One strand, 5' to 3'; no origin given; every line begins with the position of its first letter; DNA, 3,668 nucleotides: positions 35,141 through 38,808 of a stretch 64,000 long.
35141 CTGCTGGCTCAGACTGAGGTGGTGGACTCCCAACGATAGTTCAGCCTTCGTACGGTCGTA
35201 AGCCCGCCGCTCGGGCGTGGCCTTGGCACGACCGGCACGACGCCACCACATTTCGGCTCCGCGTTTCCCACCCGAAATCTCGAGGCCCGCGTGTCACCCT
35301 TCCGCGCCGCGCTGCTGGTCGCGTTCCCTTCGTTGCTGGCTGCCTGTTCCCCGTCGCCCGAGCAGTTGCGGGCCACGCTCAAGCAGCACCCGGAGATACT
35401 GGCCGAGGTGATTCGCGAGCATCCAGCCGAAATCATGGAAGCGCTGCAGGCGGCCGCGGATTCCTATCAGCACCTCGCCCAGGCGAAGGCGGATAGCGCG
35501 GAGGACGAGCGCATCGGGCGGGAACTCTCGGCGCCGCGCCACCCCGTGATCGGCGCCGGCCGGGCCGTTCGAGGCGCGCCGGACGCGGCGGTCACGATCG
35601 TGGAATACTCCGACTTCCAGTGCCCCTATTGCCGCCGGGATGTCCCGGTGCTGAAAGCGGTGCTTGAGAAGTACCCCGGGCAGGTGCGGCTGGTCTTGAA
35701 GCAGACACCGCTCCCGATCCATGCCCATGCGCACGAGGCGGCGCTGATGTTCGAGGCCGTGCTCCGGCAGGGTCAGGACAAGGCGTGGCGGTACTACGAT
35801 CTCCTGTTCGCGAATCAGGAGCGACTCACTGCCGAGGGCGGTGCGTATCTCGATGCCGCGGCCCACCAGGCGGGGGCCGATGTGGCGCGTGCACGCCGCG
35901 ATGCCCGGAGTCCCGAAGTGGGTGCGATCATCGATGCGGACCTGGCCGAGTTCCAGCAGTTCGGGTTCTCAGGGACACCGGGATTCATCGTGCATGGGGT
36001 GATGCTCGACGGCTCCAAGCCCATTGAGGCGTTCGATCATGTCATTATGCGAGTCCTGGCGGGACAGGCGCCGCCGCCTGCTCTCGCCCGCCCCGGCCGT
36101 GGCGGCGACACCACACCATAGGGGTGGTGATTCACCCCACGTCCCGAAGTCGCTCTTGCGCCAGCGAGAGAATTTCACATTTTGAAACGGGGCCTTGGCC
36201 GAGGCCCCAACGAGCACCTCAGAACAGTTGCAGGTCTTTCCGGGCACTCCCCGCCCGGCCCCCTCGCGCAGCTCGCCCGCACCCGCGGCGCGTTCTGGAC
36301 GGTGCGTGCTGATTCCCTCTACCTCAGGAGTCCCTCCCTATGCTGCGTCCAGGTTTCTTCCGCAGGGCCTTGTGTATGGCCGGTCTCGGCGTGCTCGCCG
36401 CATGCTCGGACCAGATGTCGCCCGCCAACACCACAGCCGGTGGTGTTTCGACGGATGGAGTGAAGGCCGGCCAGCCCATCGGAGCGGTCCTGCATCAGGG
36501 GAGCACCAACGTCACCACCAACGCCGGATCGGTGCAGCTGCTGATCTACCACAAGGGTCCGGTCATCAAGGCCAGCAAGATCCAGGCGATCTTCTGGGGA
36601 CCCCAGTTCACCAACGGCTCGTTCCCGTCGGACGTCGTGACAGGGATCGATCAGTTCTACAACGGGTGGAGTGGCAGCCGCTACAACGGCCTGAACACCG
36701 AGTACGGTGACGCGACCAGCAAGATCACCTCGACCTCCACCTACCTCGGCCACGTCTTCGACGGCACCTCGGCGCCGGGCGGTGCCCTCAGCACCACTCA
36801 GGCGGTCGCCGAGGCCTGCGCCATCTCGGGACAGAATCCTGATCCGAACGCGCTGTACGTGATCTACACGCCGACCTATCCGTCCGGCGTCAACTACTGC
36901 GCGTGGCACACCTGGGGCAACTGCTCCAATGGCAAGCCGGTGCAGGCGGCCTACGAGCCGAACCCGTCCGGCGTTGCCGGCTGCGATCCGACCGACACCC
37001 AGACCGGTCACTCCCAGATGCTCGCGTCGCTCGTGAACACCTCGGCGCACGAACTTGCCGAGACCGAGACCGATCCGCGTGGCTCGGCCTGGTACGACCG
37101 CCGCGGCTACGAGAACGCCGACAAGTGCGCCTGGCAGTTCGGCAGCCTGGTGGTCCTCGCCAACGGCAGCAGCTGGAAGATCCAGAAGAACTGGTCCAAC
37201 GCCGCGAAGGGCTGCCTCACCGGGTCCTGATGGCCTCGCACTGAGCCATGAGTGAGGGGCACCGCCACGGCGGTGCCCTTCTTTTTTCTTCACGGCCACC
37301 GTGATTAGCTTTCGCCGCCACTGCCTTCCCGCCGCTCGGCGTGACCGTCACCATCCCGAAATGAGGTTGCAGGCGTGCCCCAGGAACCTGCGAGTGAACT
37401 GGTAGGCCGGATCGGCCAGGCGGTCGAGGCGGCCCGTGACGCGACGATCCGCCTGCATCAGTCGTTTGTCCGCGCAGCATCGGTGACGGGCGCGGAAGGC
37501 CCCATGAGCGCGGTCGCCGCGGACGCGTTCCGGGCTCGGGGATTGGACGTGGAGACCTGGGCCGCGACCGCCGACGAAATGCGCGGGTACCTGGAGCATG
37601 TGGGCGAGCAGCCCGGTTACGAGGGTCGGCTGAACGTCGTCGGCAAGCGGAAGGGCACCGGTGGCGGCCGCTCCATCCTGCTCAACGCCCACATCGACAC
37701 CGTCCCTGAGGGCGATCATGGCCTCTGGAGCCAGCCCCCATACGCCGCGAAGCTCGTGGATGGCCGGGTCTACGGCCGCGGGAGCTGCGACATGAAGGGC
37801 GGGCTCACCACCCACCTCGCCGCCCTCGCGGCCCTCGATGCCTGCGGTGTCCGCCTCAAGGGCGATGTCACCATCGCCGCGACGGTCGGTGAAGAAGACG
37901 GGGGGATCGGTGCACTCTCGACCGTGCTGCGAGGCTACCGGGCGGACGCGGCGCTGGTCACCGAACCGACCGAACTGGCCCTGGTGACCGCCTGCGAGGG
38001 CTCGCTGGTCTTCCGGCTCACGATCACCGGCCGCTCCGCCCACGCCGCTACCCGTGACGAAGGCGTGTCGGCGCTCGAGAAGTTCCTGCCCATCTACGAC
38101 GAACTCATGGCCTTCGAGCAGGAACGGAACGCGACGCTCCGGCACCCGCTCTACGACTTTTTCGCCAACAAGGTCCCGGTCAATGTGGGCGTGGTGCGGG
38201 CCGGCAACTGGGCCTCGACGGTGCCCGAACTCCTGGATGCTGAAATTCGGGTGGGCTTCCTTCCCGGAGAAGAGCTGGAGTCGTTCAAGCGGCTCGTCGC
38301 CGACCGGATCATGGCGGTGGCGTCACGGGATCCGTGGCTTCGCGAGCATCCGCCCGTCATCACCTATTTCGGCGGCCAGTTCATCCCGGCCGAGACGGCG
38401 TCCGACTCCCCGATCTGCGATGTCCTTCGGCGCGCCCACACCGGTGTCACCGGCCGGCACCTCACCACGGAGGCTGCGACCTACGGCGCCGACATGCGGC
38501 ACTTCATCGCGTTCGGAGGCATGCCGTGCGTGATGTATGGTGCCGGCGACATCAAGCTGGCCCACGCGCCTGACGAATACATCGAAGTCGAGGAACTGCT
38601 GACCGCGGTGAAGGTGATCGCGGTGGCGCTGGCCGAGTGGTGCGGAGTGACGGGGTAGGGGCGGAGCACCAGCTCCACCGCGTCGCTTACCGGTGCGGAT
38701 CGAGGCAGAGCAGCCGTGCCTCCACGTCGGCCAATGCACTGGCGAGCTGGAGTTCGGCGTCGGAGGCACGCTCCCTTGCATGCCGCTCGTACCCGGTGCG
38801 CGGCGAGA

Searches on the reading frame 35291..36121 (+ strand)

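Call 76: search_protein_families(library=pfam, proteins=[window:35291-36121:+], max_evalue=0.00001)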
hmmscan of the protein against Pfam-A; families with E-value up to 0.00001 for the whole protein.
window:35291-36121:+ (276 aa): 2 families
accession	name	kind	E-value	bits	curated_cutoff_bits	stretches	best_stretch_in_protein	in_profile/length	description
PF13462.12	Thioredoxin_4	-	4.7e-25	89.1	23.2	1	92-252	6-163/165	Thioredoxin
PF01323.26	DSBA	-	4.9e-19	69.3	25.6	1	102-251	1-189/191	DSBA-like thioredoxin domain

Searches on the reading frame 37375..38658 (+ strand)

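Call 76: search_protein_families(library=pfam, proteins=[window:37375-38658:+], max_evalue=0.00001)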
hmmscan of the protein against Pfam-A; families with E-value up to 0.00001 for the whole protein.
window:37375-38658:+ (427 aa): 3 families
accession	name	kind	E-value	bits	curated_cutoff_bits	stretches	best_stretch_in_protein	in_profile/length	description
PF01546.33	Peptidase_M20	-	8e-37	127.6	24.6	1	102-419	1-204/206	Peptidase family M20/M25/M40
PF07687.19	M20_dimer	-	1.4e-13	51.1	21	1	209-317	5-104/107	Peptidase dimerisation domain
PF04389.22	Peptidase_M28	-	2.6e-06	27.7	21.3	1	87-181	1-74/193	Peptidase family M28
